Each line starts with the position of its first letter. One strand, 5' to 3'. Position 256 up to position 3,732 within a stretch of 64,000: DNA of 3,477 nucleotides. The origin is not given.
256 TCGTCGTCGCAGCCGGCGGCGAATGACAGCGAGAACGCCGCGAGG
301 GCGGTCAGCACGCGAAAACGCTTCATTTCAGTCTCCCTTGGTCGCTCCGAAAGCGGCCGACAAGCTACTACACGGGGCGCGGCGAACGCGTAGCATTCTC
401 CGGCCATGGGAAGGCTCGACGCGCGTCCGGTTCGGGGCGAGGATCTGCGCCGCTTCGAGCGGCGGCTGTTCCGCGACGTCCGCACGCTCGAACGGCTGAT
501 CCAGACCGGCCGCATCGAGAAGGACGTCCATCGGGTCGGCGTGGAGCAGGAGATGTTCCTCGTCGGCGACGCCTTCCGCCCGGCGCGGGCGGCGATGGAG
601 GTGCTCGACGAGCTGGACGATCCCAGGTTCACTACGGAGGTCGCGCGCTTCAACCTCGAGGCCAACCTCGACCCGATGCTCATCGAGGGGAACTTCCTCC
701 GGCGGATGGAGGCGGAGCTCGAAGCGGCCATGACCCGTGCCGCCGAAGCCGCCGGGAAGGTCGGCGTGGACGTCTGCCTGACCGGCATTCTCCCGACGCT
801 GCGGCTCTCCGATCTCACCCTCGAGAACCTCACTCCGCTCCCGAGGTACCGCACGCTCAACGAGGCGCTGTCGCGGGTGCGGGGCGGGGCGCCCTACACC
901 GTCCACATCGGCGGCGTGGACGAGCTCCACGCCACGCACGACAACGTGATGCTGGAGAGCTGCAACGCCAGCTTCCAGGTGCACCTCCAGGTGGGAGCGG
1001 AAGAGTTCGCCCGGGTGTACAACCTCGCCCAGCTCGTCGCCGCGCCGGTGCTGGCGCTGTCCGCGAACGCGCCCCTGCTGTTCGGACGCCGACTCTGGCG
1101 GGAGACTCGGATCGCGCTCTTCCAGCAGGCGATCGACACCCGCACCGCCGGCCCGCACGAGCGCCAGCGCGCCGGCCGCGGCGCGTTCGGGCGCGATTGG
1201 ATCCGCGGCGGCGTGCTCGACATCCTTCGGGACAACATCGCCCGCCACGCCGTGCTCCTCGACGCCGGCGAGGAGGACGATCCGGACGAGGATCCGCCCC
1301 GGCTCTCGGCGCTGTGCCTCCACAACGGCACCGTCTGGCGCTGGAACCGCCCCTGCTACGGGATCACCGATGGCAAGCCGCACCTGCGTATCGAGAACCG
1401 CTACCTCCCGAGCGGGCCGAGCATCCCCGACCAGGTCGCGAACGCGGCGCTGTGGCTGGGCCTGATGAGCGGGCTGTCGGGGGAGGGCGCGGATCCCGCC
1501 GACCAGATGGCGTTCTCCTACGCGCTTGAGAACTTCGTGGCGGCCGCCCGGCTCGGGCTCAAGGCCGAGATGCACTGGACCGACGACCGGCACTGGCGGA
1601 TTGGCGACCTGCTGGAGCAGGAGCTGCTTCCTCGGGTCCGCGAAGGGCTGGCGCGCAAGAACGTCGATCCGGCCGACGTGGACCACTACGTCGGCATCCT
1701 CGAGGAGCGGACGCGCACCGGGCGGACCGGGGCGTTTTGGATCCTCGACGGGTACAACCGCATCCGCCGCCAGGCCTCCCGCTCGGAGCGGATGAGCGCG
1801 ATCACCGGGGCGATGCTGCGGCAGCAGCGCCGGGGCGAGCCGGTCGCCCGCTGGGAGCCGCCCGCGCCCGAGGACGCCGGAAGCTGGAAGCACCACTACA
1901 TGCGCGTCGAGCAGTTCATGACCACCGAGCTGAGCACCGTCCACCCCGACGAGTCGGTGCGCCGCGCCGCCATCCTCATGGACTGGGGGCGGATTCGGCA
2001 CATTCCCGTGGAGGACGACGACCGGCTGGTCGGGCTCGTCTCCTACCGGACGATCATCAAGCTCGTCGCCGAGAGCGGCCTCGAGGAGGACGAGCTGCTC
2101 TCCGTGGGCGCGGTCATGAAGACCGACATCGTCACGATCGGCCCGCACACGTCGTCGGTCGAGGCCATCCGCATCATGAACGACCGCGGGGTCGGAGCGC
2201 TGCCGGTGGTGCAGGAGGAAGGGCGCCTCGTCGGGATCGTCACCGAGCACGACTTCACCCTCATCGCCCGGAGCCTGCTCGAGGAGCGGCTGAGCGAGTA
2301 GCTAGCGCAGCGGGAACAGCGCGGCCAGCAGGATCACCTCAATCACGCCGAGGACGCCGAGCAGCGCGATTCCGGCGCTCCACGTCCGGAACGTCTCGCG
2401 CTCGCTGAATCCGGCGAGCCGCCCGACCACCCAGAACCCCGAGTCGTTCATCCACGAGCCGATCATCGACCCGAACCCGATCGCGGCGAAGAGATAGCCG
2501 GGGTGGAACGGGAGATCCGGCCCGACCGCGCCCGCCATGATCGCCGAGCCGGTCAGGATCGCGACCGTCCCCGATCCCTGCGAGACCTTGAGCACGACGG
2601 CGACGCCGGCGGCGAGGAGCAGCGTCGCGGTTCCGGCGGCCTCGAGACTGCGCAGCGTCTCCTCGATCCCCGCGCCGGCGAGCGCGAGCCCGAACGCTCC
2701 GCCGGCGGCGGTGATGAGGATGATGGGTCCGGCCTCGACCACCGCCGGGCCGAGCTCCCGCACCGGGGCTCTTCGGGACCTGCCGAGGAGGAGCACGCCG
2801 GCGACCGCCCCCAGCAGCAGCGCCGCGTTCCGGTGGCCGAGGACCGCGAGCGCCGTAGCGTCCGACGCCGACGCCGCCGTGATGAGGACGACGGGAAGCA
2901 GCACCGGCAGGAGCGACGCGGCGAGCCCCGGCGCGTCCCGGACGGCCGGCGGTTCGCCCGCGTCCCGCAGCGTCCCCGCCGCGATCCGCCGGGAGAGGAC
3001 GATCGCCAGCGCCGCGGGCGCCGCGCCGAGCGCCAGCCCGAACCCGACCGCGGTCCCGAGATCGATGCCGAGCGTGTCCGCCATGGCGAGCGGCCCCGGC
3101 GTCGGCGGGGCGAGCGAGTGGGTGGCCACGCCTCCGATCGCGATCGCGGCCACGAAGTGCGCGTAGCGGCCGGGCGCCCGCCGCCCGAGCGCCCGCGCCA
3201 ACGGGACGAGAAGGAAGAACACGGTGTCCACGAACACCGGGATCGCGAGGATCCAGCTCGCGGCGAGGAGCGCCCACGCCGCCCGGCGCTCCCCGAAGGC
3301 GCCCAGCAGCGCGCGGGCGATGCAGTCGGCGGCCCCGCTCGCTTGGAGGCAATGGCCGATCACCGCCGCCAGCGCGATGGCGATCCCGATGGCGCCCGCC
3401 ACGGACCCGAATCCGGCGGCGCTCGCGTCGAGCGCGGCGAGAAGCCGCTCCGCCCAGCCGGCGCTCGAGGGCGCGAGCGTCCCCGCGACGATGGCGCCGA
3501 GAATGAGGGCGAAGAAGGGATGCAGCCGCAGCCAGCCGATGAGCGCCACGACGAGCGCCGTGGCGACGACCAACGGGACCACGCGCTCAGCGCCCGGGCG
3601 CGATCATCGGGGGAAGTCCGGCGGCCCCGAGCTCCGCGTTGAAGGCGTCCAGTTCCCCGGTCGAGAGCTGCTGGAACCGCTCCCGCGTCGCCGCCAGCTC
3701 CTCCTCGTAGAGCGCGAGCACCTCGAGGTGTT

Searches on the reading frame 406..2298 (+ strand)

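Call 41: search_protein_families(library=pfam, proteins=[window:406-2298:+], max_evalue=0.0001)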
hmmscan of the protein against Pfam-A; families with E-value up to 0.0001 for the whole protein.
window:406-2298:+ (631 aa): 2 families
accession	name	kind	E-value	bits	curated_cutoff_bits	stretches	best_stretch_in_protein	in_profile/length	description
PF00571.33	CBS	-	1.2e-27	96.4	24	2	567-617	1-51/57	CBS domain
PF04107.18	GCS2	-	6.4e-09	36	21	1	44-242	1-181/291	Glutamate-cysteine ligase family 2(GCS2)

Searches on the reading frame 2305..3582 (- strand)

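Call 41: search_protein_families(library=pfam, proteins=[window:2305-3582:-], max_evalue=0.0001)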
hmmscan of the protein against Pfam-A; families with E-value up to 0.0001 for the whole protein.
window:2305-3582:- (426 aa): 1 family
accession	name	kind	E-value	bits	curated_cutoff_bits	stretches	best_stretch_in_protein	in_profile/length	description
PF02447.22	GntP_permease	-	4.7e-65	220.5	22.5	1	3-420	5-438/440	GntP family permease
